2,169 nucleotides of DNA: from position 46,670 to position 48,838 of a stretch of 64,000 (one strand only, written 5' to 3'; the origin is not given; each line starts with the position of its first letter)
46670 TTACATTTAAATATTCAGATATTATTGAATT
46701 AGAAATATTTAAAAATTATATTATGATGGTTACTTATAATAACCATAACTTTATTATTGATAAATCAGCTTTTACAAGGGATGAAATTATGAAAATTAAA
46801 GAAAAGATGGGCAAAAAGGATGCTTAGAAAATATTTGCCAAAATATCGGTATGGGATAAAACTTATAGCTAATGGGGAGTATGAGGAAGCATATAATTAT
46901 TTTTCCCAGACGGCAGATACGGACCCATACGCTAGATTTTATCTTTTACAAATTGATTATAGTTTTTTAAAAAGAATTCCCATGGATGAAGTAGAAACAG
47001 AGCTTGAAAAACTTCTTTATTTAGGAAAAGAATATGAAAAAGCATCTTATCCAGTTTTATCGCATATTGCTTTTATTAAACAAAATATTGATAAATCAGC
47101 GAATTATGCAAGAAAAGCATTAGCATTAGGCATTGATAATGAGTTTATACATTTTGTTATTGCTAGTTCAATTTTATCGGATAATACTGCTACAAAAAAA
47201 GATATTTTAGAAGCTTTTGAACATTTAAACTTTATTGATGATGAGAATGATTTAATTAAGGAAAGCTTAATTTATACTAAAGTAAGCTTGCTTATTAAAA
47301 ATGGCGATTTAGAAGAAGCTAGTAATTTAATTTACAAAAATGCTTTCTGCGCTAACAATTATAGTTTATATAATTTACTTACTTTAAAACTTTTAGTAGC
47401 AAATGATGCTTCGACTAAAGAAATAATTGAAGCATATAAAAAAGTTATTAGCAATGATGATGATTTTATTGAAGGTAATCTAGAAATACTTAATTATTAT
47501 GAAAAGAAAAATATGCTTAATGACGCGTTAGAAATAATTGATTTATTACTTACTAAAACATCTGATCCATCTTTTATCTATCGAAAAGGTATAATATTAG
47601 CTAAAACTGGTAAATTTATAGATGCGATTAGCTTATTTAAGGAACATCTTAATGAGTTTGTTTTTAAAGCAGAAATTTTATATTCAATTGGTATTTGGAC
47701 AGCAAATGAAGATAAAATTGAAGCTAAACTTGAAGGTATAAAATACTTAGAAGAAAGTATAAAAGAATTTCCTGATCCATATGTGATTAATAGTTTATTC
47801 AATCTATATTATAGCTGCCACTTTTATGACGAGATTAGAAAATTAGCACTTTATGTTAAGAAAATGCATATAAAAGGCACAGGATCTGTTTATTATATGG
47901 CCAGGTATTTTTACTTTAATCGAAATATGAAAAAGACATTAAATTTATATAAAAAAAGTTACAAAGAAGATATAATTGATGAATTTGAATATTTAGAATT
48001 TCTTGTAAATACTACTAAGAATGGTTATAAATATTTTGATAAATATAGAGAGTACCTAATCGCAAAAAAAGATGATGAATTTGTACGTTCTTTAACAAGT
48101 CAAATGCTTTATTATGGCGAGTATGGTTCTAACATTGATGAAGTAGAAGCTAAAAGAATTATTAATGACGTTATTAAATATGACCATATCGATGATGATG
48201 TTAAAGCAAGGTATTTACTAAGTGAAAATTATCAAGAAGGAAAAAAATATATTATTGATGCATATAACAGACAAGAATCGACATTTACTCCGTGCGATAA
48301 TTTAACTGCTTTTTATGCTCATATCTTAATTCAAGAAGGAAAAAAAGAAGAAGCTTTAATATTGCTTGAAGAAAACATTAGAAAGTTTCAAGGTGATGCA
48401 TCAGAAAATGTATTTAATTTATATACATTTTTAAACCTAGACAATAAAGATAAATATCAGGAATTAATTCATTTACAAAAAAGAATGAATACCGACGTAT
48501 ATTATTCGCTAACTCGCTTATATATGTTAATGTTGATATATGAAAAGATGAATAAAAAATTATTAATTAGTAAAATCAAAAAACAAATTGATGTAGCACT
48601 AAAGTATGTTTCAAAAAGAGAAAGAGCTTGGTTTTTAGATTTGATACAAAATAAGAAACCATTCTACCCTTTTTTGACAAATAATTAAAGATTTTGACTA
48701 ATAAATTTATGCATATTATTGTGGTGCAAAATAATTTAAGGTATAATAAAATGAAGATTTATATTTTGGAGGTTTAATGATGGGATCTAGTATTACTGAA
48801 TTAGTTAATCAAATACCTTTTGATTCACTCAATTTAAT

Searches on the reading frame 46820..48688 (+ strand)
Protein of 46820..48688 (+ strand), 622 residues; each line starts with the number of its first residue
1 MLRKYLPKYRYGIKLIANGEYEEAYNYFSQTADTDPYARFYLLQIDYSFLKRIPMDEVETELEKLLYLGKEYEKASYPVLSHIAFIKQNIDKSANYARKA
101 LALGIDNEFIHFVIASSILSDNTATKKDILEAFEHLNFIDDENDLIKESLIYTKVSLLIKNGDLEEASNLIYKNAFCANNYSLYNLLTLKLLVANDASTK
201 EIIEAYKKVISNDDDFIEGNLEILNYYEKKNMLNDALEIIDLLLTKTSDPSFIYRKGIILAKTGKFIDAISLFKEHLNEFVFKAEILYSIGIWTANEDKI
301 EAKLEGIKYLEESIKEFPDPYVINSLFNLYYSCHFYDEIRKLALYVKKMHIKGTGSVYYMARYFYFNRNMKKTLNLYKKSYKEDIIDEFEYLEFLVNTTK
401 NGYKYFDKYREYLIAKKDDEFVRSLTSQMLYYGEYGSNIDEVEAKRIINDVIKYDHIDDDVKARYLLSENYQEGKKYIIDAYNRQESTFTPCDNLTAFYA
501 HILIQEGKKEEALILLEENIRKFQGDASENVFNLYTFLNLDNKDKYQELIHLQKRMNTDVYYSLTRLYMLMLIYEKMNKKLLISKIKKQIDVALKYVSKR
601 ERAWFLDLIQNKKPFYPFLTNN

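Call 57: search_protein_families(library=pfam, proteins=[window:46820-48688:+], max_evalue=0.001)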
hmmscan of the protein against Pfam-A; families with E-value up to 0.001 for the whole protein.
window:46820-48688:+ (622 aa): 5 families
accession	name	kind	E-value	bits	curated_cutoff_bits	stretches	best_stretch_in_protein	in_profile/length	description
PF14559.12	TPR_19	-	1.7e-06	28.7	25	0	15-36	1-22/68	Tetratricopeptide repeat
PF07719.23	TPR_2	-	6.8e-06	26.3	27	0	9-36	5-32/34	Tetratricopeptide repeat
PF13428.12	TPR_14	-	0.00012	22.9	23.5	0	15-42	11-38/44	Tetratricopeptide repeat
PF01535.26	PPR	-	0.0006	20.3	25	0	260-275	10-25/31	PPR repeat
PF25062.1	ARM_TT21_N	-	0.00069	19.8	40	1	225-315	2-90/222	Tetratricopeptide repeat protein 21 N-terminal ARM repeat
